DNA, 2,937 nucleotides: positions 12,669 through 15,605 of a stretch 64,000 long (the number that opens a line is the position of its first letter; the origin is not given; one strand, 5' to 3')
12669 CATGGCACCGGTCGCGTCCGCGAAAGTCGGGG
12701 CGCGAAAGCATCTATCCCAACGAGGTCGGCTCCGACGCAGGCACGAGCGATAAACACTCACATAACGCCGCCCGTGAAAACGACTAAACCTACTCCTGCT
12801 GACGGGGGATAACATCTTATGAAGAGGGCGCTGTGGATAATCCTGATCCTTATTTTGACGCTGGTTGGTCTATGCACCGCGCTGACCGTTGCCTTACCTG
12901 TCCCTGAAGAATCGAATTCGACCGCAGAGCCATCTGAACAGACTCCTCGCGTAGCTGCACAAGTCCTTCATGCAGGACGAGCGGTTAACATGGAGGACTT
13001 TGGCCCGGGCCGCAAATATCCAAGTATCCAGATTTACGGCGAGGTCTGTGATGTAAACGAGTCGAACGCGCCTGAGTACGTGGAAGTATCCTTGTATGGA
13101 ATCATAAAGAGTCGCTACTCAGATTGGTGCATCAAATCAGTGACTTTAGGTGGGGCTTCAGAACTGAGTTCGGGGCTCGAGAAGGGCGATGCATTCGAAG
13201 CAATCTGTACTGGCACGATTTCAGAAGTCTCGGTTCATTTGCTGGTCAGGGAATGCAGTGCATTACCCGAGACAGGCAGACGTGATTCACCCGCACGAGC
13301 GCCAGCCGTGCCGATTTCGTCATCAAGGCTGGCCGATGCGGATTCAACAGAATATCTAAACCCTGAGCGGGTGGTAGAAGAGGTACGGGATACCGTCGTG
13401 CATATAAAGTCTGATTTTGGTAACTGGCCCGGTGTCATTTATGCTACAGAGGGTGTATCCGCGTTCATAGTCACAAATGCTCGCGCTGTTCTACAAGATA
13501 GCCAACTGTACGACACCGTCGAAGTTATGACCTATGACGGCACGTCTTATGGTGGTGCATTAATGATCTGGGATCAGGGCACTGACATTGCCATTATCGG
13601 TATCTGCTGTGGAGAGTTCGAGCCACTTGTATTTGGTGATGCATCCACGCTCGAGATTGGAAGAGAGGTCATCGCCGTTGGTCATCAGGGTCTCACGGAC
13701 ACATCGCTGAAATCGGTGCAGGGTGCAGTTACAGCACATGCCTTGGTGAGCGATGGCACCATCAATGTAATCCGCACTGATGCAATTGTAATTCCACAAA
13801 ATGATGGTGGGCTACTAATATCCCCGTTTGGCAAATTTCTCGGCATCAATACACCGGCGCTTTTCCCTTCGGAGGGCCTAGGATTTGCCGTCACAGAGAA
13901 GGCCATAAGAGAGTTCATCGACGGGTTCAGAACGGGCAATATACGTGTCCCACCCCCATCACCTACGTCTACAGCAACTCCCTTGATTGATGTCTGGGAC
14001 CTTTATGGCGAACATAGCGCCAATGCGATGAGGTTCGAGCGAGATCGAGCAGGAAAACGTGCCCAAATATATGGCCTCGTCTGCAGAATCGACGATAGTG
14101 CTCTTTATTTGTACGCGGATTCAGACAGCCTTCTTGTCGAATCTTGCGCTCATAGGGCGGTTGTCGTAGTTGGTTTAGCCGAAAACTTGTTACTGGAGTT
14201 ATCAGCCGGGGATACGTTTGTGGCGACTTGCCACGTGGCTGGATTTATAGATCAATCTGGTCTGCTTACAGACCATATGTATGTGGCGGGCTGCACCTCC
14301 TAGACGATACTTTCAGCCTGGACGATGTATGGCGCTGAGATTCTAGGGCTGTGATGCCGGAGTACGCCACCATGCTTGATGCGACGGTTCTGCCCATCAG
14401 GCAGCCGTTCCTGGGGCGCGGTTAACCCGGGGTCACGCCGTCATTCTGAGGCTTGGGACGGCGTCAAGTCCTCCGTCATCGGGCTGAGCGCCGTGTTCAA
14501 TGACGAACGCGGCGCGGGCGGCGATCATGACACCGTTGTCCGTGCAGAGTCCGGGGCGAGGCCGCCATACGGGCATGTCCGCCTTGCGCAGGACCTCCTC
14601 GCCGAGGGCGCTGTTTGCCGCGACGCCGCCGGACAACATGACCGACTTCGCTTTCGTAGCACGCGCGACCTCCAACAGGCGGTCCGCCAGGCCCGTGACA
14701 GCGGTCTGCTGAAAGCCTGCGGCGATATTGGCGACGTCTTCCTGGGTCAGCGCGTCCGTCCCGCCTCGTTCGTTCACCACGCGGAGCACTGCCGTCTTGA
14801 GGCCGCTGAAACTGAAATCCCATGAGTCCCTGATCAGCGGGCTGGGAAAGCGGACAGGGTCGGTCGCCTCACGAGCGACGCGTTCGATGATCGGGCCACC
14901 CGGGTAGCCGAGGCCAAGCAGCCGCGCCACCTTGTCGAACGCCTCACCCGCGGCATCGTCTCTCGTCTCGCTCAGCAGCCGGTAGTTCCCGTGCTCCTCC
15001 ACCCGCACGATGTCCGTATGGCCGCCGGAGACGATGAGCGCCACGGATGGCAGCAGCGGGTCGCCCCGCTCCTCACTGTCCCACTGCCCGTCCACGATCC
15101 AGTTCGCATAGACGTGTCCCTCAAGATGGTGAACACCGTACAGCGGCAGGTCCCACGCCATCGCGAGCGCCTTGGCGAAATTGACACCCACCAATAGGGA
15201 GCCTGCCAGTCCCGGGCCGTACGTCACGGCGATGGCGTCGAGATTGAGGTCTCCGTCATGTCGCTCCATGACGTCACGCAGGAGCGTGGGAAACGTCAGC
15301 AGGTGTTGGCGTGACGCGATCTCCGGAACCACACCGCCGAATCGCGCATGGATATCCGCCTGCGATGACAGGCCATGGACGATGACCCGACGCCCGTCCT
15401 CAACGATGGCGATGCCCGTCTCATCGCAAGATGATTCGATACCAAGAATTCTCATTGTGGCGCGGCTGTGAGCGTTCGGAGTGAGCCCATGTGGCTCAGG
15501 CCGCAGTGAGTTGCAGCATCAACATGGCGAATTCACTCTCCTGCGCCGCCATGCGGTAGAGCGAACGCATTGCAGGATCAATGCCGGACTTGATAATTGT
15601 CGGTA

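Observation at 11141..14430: About 3.1 kb AT-shifted insertion bounded by 77-bp direct repeats that duplicate a protein-coding gene's 3' end and differ only at synonymous sites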

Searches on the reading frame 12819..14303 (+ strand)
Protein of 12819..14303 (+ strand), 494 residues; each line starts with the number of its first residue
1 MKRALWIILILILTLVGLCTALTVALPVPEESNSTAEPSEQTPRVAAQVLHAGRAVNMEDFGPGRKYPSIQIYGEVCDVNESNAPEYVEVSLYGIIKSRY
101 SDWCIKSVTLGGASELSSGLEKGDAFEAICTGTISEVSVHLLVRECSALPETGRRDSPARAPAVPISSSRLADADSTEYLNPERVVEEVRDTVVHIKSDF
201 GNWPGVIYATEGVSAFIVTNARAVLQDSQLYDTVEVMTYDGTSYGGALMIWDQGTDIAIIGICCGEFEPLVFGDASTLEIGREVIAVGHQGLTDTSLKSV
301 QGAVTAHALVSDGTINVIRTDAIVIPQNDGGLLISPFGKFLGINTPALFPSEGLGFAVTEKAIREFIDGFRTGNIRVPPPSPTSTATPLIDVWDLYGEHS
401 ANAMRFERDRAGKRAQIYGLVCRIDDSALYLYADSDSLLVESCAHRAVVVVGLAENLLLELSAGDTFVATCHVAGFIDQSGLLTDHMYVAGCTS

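Call 7: search_protein_families(library=pfam, proteins=[window:12819-14303:+], max_evalue=0.1)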
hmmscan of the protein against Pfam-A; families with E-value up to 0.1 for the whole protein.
window:12819-14303:+ (494 aa): 1 family
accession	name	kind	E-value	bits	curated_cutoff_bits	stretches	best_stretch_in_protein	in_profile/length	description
PF13365.12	Trypsin_2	-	1.3e-10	42.6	27.6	1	205-343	3-144/144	Trypsin-like peptidase domain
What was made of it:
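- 12819..14303 (+): ORF2, 494 aa. N-terminal transmembrane helix (aa 2-24), then a Cys-containing domain (about aa 51-148), an HtrA-like trypsin fold with a dead triad (aa 193-371; R222 for His, D256 kept, D329 for Ser), and a second copy of the Cys-containing domain (about aa 386-494). Pfam Trypsin_2 1.3e-10 (call 7).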

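Call 8: search_protein_families(library=padloc, proteins=[window:12819-14303:+], max_evalue=0.1)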
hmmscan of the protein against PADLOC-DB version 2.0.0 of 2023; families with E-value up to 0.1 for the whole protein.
window:12819-14303:+ (494 aa): 0 families

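Call 9: search_protein_families(library=phrogs, proteins=[window:12819-14303:+], max_evalue=0.1)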
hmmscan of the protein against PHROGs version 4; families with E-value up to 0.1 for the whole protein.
window:12819-14303:+ (494 aa): 2 families
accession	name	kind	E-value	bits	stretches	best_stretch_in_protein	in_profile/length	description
phrog_11383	-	unknown function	3e-19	70.8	1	193-368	179-353/462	-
phrog_9683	-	other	0.021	15.3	1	217-346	65-189/233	protease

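Call 12: find_homologous_proteins(query=window:12819-14303:+)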
Query window:12819-14303:+ (494 aa): 13 proteins with E <= 0.001 among 8000 candidates.
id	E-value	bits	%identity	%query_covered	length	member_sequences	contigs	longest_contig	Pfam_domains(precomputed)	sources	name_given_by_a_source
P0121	0.0e+0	1108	100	100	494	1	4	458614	PF13365.13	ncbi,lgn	-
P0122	8.4e-10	56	27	44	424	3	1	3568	PF13365.13,PF17820.8,PF13180.13,PF00089.33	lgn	-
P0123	6.6e-8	50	30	33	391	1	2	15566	PF13365.13,PF17820.8,PF00595.30,PF13180.13,PF00089.33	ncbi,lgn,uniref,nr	ncbi:MAG: 2-alkenal reductase [Candidatus Dactylopiibacterium carminicum]|uniref:2-alkenal reductase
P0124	8.3e-8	49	28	46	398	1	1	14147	PF13365.13,PF02907.22,PF13180.13,PF00089.33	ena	-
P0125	3.7e-6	44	31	36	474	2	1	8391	PF13365.13,PF17820.8,PF00595.30,PF13180.13,PF00089.33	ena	-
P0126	6.1e-6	43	34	36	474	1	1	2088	PF13365.13,PF17820.8,PF00595.30,PF13180.13,PF00089.33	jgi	jgi:serine protease Do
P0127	1.1e-5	42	31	32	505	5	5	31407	PF14685.15,PF13365.13,PF17820.8,PF00595.30,PF13180.13,PF00089.33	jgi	jgi:serine protease Do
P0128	1.8e-5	42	31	29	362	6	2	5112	PF13365.13,PF17820.8,PF00595.30,PF13180.13,PF00089.33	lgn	-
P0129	1.9e-5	42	31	32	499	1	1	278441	PF13365.13,PF17820.8,PF00595.30,PF13180.13,PF00089.33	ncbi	-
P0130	3.0e-5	41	31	31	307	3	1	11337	PF13365.13,PF17820.8,PF00595.30,PF13180.13,PF10459.16,PF00089.33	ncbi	-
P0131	3.2e-5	41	30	33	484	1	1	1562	PF13365.13,PF17820.8,PF00595.30,PF13180.13,PF10459.16,PF00089.33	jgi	-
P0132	4.2e-5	41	30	33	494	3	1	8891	PF13365.13,PF17820.8,PF00595.30,PF13180.13,PF00089.33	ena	-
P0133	1.6e-4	39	30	24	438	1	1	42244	PF13365.13,PF17820.8,PF13180.13,PF00089.33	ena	-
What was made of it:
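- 12819..14303 (+): Only 12 weak homologues beyond itself (call 12).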

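Call 56: search_protein_families(library=ncbifam, proteins=[window:12819-14303:+], max_evalue=0.01)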
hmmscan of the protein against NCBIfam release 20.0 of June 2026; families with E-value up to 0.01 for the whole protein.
window:12819-14303:+ (494 aa): 12 families
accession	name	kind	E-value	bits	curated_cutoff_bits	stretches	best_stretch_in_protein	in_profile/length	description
NF041521.1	HhoA_HhoB_HtrA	equivalog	7.6e-19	68.2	450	1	201-363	57-216/335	HhoA/HhoB/HtrA family serine endopeptidase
TIGR02037.1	degP_htrA_DO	subfamily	1.2e-16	60.7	416.2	1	205-371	64-228/434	Do family serine endopeptidase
NF047968.1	SerProtHtrA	equivalog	3.2e-15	56.4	470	1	201-368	87-254/357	serine protease HtrA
NF053637.1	SerProtHtrAspr2045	equivalog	4.2e-13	49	650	1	204-368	106-280/394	serine protease HtrA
NF007526.1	PRK10139.1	equivalog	8.7e-13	47.7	756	1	212-360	100-249/456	serine endoprotease DegQ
NF008189.1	PRK10942.1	equivalog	4.5e-11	41.9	720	1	212-365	122-276/477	serine endoprotease DegP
TIGR02038.1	protease_degS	equivalog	7.2e-11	41.8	422.95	1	205-357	82-233/351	outer membrane-stress sensor serine endopeptidase DegS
NF040960.1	MamE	equivalog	4e-10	38.9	800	1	205-368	126-291/659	magnetosome formation protease MamE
NF050055.1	SerProtHtrAMycob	equivalog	7.9e-10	38.2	800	1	184-369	206-405/502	serine protease HtrA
NF008147.1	PRK10898.1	equivalog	1.4e-09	37.5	408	1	205-359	82-236/352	outer membrane-stress sensor serine endopeptidase DegS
NF040961.1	MamO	equivalog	1.7e-05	23.3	800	1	185-361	78-258/648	magnetosome protein MamO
NF033740.0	MarP_fam_protase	equivalog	7.4e-05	21.9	250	1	179-370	183-377/390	MarP family serine protease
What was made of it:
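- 12819..14303 (+): NCBIfam HtrA-type models score far below their cut-offs (call 56).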

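Call 97: predict_structure(alignment_id=A3)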
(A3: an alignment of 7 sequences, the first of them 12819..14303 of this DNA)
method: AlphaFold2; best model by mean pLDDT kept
length: 494 residues; sequences in the alignment: 7
mean_pLDDT: 51.3   pTM: 0.45
mean pLDDT of the five models: 51.3, 50.1, 49.7, 49.6, 49.1
residues with pLDDT >= 90: 13; 70-90: 124; 50-70: 60; < 50: 297
segments of 3 or more residues with pLDDT < 50: 21-178, 303-312, 325-327, 373-494
pLDDT, mean of each block of 10 residues (from residue 1): 60 62 38 34 28 32 36 38 38 39 40 39 44 35 30 33 34 45 82 83 84 81 73 85 86 78 80 76 78 74 49 60 54 86 70 67 73 41 27 28 32 31 30 34 33 37 35 37 33 27
secondary structure, 60 per line:
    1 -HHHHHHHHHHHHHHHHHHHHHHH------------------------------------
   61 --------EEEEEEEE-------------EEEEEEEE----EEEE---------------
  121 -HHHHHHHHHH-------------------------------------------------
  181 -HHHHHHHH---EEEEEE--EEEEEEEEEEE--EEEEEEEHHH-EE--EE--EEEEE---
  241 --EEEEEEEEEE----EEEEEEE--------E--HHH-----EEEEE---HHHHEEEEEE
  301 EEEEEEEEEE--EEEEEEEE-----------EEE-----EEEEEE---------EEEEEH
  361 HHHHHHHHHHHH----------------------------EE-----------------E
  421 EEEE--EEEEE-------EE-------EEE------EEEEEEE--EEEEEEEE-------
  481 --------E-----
elements in order: H2-24 E69-76 E90-97 E102-105 H122-131 H182-189 E193-198 E201-211 E214-220 E233-237 E243-252 E257-263 E283-287 H291-294 E295-310 E313-320 E332-334 E340-345 E355-359 H360-372 E420-424 E427-431 E448-450 E457-463 E466-473
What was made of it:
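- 12819..14303 (+): AF2 is confident only for the helix and the protease core (call 97).
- Tried and rejected: (7) The AF2 model of ORF2 has mean pLDDT 51 and is usable only for the helix and the protease core, so I ran no fold search on it (call 97).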

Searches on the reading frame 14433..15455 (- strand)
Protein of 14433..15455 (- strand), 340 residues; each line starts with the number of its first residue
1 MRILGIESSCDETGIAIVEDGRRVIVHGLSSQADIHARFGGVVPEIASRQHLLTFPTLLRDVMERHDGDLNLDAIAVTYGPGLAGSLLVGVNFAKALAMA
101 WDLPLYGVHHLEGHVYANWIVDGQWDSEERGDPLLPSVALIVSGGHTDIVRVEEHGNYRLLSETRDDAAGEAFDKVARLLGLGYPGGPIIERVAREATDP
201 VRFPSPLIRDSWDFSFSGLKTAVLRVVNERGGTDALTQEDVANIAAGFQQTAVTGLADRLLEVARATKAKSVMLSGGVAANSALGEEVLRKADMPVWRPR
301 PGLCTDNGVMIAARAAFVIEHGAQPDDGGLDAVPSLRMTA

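Call 7: search_protein_families(library=pfam, proteins=[window:14433-15455:-], max_evalue=0.1)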
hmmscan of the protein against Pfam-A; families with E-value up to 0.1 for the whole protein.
window:14433-15455:- (340 aa): 2 families
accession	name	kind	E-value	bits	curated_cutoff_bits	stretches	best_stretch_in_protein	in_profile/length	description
PF00814.31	TsaD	-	3.2e-82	276.6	24.8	1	25-312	3-263/264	tRNA N6-adenosine threonylcarbamoyltransferase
PF22521.2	HypF_C_2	-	5.7e-08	33.3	27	1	233-308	158-236/241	Carbamoyltransferase, Kae1-like Domain, second subdomain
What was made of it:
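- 14433..15455 (-): tsaD, the convergent right-hand neighbour. In empty sites its stop lies 3-18 nt from the SDR stop. Pfam TsaD 3.2e-82 (call 7).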

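Call 99: find_encoding_contigs(protein=window:14433-15455:-, flank=5000, max_places=10)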
Protein window:14433-15455:- (340 aa): 8 contigs read that carry it; 4 places shown.
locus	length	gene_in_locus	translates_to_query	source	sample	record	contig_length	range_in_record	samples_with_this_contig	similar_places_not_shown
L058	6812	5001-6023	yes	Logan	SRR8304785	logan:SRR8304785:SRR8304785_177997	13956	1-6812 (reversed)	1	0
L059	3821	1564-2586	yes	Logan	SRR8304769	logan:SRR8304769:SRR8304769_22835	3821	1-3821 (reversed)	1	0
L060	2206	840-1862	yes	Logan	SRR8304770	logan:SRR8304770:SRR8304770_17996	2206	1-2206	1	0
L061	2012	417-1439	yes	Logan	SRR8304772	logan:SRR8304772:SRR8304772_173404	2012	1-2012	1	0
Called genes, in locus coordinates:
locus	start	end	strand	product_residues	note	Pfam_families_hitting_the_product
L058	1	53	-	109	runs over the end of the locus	-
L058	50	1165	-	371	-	PF01171:ATP_bind_3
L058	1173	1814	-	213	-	PF00300:His_Phos_1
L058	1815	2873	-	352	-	PF01939:NucS_C (weak)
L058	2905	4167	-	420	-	PF01595:CNNM, PF00571:CBS (weak), PF03471:CorC_HlyC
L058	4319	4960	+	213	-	-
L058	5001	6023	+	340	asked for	PF00814:TsaD, PF22521:HypF_C_2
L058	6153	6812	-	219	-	?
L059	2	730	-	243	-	?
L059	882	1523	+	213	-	-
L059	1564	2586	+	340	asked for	PF00814:TsaD, PF22521:HypF_C_2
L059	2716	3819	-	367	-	?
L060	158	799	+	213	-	-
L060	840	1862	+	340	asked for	PF00814:TsaD, PF22521:HypF_C_2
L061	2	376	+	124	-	?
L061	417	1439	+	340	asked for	PF00814:TsaD, PF22521:HypF_C_2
